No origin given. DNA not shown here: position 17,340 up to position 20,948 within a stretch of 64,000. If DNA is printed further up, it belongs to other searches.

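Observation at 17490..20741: Formin with proline-rich FH1-like tract after rather than before FH2, plus a perfect in-frame 45-bp tandem duplication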

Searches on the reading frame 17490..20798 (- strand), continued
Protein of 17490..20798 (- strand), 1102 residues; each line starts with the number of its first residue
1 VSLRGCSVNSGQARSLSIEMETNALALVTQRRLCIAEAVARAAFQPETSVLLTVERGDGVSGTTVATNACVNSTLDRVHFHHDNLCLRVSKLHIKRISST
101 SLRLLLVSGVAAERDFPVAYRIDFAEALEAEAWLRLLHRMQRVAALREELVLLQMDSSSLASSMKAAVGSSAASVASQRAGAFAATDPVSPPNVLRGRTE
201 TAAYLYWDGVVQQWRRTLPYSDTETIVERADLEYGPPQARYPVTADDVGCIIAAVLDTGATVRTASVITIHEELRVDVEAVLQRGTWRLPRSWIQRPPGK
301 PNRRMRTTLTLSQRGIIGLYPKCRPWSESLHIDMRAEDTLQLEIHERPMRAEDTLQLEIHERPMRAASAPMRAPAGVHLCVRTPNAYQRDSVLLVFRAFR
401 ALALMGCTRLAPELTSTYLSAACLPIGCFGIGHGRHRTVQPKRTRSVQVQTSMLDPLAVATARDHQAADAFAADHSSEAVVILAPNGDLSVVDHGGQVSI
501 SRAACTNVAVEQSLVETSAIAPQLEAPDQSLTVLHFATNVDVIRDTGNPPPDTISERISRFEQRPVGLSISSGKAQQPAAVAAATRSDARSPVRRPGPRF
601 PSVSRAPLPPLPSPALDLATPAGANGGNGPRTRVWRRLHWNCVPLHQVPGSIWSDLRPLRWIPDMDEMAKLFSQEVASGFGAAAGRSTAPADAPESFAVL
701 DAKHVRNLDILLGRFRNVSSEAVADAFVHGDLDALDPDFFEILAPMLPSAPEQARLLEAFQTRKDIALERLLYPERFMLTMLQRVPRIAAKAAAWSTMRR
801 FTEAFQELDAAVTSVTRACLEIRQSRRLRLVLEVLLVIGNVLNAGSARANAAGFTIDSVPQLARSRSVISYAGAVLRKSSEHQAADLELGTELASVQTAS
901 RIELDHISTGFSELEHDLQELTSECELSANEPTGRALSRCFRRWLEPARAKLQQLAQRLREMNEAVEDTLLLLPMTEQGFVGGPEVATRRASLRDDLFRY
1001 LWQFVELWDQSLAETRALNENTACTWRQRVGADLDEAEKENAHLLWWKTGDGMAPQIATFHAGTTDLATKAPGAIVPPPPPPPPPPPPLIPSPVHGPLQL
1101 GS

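Call 76: list_cluster_members(proteins=[P0009, P0015, P0016, P0017, P0018, P0019, P0020, P0021, P0022, P0028])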
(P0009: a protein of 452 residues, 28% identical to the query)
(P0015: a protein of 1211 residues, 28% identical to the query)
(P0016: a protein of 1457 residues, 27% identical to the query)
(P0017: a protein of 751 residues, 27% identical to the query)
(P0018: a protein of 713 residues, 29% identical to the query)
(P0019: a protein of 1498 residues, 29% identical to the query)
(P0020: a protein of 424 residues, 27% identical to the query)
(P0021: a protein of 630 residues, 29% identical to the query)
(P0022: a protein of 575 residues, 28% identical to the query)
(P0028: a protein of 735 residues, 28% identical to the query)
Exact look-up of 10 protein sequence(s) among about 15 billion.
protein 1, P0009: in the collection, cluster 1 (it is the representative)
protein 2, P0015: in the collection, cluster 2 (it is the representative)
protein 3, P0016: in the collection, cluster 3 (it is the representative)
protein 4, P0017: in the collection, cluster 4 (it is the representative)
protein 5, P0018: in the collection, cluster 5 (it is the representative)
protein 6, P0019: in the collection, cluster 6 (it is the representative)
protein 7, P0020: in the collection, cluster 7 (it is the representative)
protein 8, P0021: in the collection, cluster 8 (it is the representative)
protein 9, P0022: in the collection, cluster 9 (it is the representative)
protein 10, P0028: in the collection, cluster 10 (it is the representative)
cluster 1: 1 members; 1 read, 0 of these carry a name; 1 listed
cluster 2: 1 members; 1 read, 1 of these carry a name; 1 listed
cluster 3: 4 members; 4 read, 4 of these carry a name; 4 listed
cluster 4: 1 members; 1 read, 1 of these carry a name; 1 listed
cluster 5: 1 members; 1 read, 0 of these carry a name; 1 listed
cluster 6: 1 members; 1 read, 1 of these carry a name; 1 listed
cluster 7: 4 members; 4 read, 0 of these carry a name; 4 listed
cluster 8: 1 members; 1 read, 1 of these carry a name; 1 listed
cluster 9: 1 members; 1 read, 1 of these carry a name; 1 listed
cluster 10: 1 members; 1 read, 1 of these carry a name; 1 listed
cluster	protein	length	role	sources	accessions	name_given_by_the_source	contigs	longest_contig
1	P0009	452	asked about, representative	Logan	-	-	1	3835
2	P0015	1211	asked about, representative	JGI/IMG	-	hypothetical protein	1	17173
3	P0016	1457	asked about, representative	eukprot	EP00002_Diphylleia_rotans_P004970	TRINITY_DN1390_c0_g3_i2.p1 TRINITY_DN1390_c0_g3~~TRINITY_DN1390_c0_g3_i2.p1 ORF ...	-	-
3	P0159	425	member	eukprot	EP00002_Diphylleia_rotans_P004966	TRINITY_DN1390_c0_g1_i8.p1 TRINITY_DN1390_c0_g1~~TRINITY_DN1390_c0_g1_i8.p1 ORF ...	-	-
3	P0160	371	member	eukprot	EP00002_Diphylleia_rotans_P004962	TRINITY_DN1390_c0_g1_i3.p1 TRINITY_DN1390_c0_g1~~TRINITY_DN1390_c0_g1_i3.p1 ORF ...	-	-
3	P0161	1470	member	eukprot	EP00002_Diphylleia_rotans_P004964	TRINITY_DN1390_c0_g1_i5.p1 TRINITY_DN1390_c0_g1~~TRINITY_DN1390_c0_g1_i5.p1 ORF ...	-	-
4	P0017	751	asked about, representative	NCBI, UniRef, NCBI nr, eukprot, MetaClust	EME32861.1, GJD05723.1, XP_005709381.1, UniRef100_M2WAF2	Formin-like protein 13 [Galdieria sulphuraria] | Dishevelled associated activator of morphogenesis n=1 Tax=Galdieria sulphuraria ... | dishevelled associated activator of morphogenesis [Galdieria sulphuraria]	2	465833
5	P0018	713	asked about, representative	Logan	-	-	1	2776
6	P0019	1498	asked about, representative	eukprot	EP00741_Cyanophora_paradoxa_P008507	tig00001336_g8232.t1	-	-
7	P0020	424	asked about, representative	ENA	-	-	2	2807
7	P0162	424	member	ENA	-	-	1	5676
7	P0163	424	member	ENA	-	-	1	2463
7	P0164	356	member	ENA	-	-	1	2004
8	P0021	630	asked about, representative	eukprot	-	TRINITY_DN1859_c0_g1_i3.p1 TRINITY_DN1859_c0_g1~~TRINITY_DN1859_c0_g1_i3.p1 ORF ...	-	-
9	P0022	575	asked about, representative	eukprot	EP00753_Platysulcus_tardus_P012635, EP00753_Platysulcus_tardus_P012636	PLAT3502.1.p1 GENE.PLAT3502.1~~PLAT3502.1.p1 ORF type:complete len:600 (-),score=318.21 ...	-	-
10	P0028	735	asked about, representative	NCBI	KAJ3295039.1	hypothetical protein HDU76_006893, partial [Blyttiomyces sp. JEL0837]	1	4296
